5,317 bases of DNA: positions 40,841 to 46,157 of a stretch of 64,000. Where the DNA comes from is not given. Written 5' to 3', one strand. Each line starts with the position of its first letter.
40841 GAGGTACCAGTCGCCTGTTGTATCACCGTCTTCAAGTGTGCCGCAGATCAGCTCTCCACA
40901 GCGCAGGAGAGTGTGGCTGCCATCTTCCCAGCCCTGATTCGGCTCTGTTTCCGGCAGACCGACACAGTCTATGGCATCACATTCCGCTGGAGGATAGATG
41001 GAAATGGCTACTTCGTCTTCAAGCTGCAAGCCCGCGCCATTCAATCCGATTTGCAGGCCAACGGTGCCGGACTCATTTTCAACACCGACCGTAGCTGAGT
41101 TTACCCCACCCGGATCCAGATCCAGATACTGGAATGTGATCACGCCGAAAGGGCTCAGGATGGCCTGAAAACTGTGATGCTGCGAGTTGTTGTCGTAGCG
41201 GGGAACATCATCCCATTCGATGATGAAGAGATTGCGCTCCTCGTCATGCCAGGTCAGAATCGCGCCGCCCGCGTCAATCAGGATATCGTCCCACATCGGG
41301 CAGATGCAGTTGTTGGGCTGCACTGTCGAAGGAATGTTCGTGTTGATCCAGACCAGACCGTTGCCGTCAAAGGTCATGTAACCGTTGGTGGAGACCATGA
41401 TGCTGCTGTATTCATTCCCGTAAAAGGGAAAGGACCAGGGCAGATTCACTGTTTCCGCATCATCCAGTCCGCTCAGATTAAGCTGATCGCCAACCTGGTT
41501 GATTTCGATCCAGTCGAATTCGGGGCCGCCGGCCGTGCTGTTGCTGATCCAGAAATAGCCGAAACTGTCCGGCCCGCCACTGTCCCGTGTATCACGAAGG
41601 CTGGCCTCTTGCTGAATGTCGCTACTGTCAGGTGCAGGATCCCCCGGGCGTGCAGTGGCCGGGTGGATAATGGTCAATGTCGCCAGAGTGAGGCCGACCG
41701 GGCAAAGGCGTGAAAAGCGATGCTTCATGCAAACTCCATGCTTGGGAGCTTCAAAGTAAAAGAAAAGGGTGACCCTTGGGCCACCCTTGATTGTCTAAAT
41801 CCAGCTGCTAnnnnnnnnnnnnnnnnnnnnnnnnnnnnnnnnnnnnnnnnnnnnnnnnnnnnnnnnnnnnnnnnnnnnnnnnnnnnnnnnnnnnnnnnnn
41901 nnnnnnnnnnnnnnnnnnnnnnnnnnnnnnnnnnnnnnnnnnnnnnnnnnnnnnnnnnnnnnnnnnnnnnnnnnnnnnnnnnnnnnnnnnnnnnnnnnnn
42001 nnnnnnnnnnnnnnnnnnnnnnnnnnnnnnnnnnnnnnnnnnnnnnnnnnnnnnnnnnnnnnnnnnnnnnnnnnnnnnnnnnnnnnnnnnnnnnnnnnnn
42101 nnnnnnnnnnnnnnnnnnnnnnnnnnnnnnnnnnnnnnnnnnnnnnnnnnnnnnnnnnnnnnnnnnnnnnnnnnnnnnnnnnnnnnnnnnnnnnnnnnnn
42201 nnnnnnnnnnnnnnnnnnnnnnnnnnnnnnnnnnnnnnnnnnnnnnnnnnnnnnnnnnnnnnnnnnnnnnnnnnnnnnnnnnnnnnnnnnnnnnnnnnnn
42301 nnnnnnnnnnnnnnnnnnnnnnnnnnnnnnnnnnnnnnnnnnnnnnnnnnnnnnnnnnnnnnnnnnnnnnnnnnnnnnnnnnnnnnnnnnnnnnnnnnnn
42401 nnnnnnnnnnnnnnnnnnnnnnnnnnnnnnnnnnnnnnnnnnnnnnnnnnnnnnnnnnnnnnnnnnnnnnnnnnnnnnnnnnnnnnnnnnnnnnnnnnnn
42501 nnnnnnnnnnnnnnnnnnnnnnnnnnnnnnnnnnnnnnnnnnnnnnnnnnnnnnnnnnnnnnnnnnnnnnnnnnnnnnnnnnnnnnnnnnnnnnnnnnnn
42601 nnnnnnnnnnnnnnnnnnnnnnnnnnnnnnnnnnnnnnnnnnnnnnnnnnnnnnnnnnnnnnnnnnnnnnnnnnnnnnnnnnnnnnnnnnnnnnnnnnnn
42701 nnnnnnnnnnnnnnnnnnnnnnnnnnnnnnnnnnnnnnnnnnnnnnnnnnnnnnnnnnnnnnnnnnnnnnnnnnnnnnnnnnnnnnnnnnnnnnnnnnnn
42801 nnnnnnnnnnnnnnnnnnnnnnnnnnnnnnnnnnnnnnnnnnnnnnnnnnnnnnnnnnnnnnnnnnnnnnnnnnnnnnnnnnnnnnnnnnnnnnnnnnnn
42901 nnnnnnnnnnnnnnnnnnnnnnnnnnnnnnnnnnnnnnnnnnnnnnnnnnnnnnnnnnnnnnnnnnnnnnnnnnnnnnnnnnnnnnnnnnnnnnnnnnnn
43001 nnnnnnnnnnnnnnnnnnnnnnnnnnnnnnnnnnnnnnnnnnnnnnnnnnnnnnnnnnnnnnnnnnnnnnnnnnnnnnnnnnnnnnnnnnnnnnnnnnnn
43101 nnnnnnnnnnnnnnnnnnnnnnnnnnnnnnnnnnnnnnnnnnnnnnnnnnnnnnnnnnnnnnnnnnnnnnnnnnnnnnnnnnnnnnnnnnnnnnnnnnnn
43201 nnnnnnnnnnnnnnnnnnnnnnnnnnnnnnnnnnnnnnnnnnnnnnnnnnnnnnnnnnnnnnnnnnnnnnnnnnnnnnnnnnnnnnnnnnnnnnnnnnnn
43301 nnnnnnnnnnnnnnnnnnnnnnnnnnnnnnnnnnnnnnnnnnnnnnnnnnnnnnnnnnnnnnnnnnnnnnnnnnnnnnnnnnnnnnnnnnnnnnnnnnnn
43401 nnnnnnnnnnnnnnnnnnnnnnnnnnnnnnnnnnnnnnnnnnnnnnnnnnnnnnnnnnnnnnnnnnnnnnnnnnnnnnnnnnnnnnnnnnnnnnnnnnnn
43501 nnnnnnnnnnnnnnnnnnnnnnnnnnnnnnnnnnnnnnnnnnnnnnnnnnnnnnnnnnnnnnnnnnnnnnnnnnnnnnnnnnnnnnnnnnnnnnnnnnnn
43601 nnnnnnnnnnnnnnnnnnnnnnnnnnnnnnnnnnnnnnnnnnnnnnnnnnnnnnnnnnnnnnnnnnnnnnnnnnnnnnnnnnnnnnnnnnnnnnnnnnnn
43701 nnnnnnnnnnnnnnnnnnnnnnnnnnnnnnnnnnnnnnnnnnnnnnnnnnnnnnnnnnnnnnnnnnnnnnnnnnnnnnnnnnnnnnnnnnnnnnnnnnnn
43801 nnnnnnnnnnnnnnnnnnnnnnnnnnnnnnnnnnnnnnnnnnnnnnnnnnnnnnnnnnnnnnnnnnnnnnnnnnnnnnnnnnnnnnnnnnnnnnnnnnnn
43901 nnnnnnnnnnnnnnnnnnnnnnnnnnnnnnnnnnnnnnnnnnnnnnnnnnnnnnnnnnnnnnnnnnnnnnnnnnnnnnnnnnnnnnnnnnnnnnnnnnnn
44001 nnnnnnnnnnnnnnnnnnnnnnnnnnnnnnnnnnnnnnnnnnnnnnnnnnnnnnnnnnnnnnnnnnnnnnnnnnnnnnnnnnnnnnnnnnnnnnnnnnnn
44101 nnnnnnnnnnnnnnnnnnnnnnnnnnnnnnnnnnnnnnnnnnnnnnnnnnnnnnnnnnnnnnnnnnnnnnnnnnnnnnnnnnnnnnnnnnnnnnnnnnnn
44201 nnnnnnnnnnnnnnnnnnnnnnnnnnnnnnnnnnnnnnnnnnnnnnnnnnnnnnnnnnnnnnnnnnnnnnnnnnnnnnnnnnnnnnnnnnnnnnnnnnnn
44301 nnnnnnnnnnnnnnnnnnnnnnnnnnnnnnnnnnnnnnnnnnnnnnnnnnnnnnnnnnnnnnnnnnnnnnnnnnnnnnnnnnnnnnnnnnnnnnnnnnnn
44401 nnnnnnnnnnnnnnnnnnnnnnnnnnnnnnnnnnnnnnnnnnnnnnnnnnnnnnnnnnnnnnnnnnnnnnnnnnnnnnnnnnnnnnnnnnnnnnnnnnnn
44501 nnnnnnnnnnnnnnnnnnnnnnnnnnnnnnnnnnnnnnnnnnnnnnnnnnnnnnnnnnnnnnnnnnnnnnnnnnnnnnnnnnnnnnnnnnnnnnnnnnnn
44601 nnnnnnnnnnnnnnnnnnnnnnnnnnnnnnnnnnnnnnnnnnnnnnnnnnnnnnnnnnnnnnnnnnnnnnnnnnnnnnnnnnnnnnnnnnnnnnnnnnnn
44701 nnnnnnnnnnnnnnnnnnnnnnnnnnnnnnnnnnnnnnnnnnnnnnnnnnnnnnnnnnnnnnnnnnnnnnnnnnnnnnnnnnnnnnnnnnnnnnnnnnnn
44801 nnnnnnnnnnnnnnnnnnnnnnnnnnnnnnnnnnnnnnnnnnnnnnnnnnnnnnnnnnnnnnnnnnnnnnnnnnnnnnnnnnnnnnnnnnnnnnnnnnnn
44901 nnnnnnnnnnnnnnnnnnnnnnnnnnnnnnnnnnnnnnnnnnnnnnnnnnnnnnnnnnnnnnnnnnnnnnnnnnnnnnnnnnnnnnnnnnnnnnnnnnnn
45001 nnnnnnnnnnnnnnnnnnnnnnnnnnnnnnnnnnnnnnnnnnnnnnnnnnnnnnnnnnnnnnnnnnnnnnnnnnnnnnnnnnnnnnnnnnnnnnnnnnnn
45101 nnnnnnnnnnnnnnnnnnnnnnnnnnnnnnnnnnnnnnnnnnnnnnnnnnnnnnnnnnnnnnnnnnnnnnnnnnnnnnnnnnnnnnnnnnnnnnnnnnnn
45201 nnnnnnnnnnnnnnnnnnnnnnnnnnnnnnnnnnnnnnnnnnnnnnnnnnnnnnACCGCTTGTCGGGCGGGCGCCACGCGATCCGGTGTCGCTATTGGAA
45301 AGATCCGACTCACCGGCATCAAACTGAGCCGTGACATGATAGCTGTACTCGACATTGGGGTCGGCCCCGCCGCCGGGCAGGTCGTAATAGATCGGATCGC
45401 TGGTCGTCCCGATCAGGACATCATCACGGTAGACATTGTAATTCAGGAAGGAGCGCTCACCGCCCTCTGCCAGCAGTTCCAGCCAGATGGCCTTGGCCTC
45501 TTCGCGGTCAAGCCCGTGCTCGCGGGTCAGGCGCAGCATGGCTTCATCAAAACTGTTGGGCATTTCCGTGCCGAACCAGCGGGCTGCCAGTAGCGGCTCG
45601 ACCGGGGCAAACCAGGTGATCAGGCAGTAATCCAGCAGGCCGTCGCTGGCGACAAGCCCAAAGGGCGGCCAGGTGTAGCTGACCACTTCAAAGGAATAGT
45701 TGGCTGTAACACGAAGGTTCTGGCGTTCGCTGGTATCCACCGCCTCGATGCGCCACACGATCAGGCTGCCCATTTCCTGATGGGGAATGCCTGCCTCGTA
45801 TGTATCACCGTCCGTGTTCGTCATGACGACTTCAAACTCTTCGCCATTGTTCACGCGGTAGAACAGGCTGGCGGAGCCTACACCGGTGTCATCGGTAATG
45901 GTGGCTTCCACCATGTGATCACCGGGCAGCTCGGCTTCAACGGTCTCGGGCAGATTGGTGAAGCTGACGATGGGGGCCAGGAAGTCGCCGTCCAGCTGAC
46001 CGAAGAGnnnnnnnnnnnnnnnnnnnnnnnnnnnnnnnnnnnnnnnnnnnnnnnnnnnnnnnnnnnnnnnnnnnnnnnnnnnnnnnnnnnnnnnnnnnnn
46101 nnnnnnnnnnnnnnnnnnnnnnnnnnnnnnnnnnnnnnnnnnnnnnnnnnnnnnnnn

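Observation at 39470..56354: Tandem array of four co-oriented giant paralogous T9SS cargo genes (17 kb)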

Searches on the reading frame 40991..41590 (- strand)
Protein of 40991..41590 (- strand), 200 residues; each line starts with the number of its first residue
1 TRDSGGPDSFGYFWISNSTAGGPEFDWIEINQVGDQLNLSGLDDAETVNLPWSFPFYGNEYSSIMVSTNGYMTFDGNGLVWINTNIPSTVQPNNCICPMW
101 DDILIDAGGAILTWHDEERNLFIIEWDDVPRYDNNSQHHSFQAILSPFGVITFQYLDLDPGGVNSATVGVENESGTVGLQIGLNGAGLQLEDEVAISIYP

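Call 37: search_solved_structures(query=A2, max_evalue=1, show_alignments=1)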
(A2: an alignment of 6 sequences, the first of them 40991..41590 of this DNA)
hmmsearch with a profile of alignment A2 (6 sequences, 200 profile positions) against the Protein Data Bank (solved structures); distinct sequences matched with E-value up to 1: 1.
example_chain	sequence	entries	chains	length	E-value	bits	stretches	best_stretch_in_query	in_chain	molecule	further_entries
8gl6_D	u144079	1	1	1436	1.6e-09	40.7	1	48-176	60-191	RemA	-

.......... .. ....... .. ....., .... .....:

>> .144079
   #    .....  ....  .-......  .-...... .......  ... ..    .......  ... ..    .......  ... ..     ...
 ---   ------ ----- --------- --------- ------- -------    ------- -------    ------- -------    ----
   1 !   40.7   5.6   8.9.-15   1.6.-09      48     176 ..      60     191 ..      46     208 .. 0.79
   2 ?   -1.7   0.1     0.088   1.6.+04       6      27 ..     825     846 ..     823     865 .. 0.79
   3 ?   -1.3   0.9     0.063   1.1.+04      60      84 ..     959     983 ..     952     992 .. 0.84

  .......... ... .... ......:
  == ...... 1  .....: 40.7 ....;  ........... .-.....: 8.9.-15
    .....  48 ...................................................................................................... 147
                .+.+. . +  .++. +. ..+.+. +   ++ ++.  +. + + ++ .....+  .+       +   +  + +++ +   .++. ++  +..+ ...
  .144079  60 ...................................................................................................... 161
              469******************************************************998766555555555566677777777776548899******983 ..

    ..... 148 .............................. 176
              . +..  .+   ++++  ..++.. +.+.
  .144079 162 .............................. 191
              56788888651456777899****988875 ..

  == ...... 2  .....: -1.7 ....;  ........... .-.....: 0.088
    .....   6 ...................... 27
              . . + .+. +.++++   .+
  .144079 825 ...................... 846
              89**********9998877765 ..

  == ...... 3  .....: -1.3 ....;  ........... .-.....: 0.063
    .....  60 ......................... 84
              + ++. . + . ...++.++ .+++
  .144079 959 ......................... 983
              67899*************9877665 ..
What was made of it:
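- On RemA/SprB-type gliding adhesins: Only the NIDO-like module matches RemZ residues 60-191 (call 37).
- The NIDO-like profile matches the N-terminal region of RemZ, a RemA homologue (call 37, E = 1.6e-9).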

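Call 63: predict_structure(alignment_id=A4)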
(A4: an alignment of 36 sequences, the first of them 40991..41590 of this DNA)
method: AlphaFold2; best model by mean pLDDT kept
length: 200 residues; sequences in the alignment: 36
mean_pLDDT: 95.2   pTM: 0.92
mean pLDDT of the five models: 95.2, 95.0, 95.0, 94.5, 91.7
residues with pLDDT >= 90: 185; 70-90: 12; 50-70: 3; < 50: 0
segments of 3 or more residues with pLDDT < 50: none
pLDDT, mean of each block of 10 residues (from residue 1): 91 97 98 96 93 98 97 82 90 96 94 98 98 95 99 98 94 97 94 98
secondary structure, 60 per line:
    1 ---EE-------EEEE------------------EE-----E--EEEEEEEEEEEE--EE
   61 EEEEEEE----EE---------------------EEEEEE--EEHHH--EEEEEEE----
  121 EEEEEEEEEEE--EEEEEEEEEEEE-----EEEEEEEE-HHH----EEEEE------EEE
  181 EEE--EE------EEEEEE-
elements in order: E13-16 E45-56 E59-67 E95-100 E110-116 E121-131 E134-145 E151-158 E167-171 E178-183 E194-199

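Call 72: fold_search(model_id=the predicted structure, library=pdb)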
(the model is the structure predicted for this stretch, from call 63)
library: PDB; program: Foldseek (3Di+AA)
matches with E <= 10: 223; with E <= 0.001: 0
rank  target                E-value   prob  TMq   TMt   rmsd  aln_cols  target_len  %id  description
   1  3amr                  4.4e-01  0.07  0.16  0.10  15.4       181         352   13  Crystal Structures of Bacillus subtilis Alkaline Phytase in Complex with Ca2+, Co2+, Ni2+, Mg2+ and myo-Inositol Hexasul (released 2011-04-13)
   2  5hca_C                5.1e-01  0.02  0.13  0.11  16.6       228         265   10  Globular Domain of the Entamoeba histolytica calreticulin in complex with glucose (released 2016-08-31)
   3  1yqf_C                6.7e-01  0.11  0.19  0.21  13.7        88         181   17  Hypothetical protein from leishmania major unknown function sequence homologue to human p32 protein (released 2005-02-22)
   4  2oyb                  7.8e-01  0.13  0.21  0.18  12.0       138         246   13  The crystal structure of OspA mutant (released 2008-03-04)
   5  4fvv_A                9.7e-01  0.01  0.11  0.07  18.2       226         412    9  Crystal structure of HCR/D-Sa-GBL1/C (released 2012-10-24)
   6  2oy5                  1.0e+00  0.13  0.22  0.19  10.7       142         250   15  The crystal structure of OspA mutant (released 2008-03-04)
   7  1poo                  1.2e+00  0.03  0.16  0.10  14.0       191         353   11  THERMOSTABLE PHYTASE FROM BACILLUS SP (released 2000-04-19)
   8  3f08_B                1.3e+00  0.06  0.15  0.20   8.3        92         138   10  Crystal structure of the putative uncharacterized protein Q6HG14 from Bacilllus thuringiensis. Northeast Structural Ge (released 2008-11-18)
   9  3n7m                  1.3e+00  0.01  0.13  0.08  17.8       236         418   11  Crystal structure of W1252A mutant of HCR D/C VPI 5995 (released 2010-09-08)
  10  6kt1                  1.4e+00  0.09  0.23  0.19  12.6       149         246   12  Crystal structure of an OspA mutant (released 2020-08-26)
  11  5hca_B                1.5e+00  0.01  0.14  0.11  18.1       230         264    8  Globular Domain of the Entamoeba histolytica calreticulin in complex with glucose (released 2016-08-31)
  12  1qlg                  1.6e+00  0.03  0.16  0.10  14.3       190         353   10  Crystal structure of phytase with magnesium from Bacillus amyloliquefaciens (released 2000-02-03)
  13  2wvz_B                1.6e+00  0.03  0.15  0.05  17.0       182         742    6  Structure of the Family GH92 Inverting Mannosidase BT3990 from Bacteroides thetaiotaomicron VPI-5482 (released 2009-12-29)
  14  3n7l                  1.6e+00  0.01  0.13  0.07  17.9       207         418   11  Crystal structure of botulinum neurotoxin serotype D/C VPI 5993 binding domain (released 2010-09-08)
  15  2i5v                  1.6e+00  0.08  0.21  0.18  12.4       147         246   13  Crystal structure of OspA mutant (released 2007-12-25)
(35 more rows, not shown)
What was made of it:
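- Tried and rejected: Foldseek of the NIDO model against the PDB: nothing significant (call 72).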

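Call 95: search_protein_representatives(alignment_id=A4)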
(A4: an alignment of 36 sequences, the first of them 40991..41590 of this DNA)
Query: 36 sequences, 200 profile positions. Proteins with E-value up to 0.001 (for the whole library): 39700; up to 1e-10: 23016; up to 1e-30: 5952. The best 150 are listed.
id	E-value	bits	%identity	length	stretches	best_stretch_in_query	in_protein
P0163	0.0e+00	1141.6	-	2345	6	8-199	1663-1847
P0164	0.0e+00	1104.0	-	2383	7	4-199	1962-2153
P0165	5.5e-281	940.2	-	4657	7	21-199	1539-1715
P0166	1.1e-279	936.0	-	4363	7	23-199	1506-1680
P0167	4.7e-271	907.7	-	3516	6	10-199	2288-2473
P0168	1.4e-263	883.3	-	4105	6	8-199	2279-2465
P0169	3.6e-258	865.7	-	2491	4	3-199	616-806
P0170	4.9e-257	862.0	-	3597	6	12-199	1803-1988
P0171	2.1e-249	837.0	-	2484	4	3-199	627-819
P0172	9.9e-248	831.6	-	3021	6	2-199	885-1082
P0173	1.2e-241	811.8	-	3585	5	10-199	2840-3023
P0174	9.3e-241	808.8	-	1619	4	1-199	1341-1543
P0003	1.4e-236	795.2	-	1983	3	1-198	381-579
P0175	4.8e-230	773.9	-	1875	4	3-198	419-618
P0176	2.9e-218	735.4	-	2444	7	20-182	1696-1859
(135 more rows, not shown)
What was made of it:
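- Closest known: Metazoan NIDO domain. Different: The context is bacterial, with 1-3 copies here and up to 18 elsewhere (call 95).
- The homology covers a single module that occurs in tens of thousands of proteins (call 95).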

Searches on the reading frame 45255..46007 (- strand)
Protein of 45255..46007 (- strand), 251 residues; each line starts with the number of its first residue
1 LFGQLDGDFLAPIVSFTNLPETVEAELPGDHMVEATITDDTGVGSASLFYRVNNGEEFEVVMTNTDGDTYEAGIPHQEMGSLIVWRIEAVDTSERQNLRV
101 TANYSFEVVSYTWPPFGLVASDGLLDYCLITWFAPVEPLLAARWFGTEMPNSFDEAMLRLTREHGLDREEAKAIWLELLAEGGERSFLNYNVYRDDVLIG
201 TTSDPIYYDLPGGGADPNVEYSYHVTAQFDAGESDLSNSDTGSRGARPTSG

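Call 29: search_protein_families(library=pfam, proteins=[window:45255-46007:-], max_evalue=1)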
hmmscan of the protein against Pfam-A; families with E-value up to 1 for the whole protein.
seq(251 aa): 1 family
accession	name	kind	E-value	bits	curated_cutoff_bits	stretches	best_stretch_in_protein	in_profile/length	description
PF22184.2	CBM_56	-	0.026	15.2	27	1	33-74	11-51/75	Carbohydrate binding module family 56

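Call 88: search_solved_structures(query=A6, max_evalue=1, show_alignments=0)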
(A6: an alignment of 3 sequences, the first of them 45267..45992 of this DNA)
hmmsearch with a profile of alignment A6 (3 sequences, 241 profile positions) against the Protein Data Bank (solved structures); distinct sequences matched with E-value up to 1: 1.
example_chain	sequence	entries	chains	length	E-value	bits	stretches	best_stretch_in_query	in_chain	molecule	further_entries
7quz_AAA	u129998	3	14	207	0.05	16.4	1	35-80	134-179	Beta-1,3-glucanase bglH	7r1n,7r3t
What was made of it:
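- On CBM56 (PF22184): The three-copy profile hits bglH at E = 0.05 (call 88).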
